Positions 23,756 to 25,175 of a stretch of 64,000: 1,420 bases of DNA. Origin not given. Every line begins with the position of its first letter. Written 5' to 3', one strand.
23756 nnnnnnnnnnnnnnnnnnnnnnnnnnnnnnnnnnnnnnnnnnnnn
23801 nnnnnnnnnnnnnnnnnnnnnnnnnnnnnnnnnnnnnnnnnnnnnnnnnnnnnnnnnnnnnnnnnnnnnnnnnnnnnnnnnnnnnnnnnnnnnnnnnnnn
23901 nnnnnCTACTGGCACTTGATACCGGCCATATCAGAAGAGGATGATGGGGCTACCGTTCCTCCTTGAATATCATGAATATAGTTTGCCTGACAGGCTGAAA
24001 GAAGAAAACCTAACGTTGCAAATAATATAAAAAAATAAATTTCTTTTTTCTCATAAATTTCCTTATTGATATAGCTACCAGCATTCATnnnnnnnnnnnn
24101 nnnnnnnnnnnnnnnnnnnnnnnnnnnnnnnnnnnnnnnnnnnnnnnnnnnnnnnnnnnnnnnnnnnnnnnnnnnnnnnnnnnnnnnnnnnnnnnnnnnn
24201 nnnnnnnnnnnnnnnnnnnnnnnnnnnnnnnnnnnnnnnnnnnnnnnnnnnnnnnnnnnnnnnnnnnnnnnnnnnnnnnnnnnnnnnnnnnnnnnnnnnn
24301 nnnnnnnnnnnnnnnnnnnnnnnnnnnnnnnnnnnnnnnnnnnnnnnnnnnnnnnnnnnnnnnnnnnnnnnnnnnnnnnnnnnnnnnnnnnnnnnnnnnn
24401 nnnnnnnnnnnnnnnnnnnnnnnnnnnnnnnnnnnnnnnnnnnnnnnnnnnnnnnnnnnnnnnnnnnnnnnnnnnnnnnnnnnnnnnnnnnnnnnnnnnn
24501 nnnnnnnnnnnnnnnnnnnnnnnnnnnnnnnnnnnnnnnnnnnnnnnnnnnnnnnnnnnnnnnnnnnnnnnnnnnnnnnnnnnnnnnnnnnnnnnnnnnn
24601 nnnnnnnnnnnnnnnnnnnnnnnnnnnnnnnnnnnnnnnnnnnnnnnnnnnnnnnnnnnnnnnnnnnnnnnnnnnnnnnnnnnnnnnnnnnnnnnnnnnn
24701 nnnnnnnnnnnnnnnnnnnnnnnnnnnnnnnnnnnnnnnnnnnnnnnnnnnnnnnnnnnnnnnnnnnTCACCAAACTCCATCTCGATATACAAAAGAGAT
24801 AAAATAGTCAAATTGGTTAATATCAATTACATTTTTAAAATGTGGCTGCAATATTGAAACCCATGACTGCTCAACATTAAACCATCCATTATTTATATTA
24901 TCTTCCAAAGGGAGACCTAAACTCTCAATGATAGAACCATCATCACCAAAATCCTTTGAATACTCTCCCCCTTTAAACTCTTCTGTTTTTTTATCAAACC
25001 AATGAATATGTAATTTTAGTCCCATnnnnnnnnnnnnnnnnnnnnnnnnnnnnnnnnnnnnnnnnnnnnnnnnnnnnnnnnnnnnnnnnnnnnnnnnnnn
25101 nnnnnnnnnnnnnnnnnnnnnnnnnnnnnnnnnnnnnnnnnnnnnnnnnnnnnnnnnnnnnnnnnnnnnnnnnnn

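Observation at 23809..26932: Colicin E3/cloacin-type 16S-rRNase bacteriocin operon with a duplicated, divergent imm-lys module and toxin 3' remnants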

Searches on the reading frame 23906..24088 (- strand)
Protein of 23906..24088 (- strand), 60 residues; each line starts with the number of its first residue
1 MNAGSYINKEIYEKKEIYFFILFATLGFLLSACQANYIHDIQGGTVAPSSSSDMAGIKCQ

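Call 3: search_protein_families(library=pfam, proteins=[window:23906-24088:-], max_evalue=0.01)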
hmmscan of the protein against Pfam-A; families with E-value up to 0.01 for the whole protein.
window:23906-24088:- (60 aa): 1 family
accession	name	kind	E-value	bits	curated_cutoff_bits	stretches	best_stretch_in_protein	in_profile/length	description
PF02402.22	Lysis_col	-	1.1e-21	76.8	27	1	14-60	4-49/49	Lysis protein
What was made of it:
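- Checked: lys genes: lys1 (24720..24538) and lys2 (24088..23906) both hit PF02402 (call 3).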

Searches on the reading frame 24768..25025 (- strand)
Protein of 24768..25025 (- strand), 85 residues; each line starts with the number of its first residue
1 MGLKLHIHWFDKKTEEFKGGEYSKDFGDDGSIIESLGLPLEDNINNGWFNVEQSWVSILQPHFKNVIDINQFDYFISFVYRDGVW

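Call 3: search_protein_families(library=pfam, proteins=[window:24768-25025:-], max_evalue=0.01)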
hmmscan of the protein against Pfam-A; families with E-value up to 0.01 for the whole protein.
window:24768-25025:- (85 aa): 2 families
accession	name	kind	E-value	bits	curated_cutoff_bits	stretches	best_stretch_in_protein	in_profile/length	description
PF03513.19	Cloacin_immun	-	7e-45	151.7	25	1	2-81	1-80/80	Cloacin immunity protein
PF24731.1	DUF7683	-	0.00023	21.9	27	1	7-76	4-72/73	Domain of unknown function (DUF7683)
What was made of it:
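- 24768..25025 (-): imm1, 85 aa, the presumed cognate immunity protein (cloacin type A-like). PF03513, E=7e-45 (call 3).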

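Call 21: search_solved_structures(query=window:24768-25025:-, max_evalue=0.001, show_alignments=1)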
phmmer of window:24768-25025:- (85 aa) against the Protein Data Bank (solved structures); distinct sequences matched with E-value up to 0.001: 2.
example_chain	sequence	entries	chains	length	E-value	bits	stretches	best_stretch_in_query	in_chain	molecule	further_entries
1e44_A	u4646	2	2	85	2.4e-35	123.9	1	1-85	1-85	IMMUNITY PROTEIN | COLICIN-E3 IMMUNITY PROTEIN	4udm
1jch_B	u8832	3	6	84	1.6e-34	121.3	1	2-85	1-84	COLICIN E3 IMMUNITY PROTEIN | PROTEIN (COLICIN E3 IMMUNITY PROTEIN)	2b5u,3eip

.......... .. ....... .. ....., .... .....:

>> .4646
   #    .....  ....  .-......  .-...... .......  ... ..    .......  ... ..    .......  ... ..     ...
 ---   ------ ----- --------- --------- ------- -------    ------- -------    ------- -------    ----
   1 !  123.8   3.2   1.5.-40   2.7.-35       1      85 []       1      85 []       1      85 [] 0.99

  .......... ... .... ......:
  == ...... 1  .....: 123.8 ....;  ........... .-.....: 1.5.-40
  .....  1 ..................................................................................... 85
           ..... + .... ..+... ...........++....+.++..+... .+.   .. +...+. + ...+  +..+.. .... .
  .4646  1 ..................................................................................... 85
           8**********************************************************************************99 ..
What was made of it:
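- On Colicin E3/cloacin rRNase bacteriocins: imm1 hits PF03513 at E=7e-45, aligns to ImmE3 over its full length, and starts 9 nt after the toxin stop (calls 3, 21).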
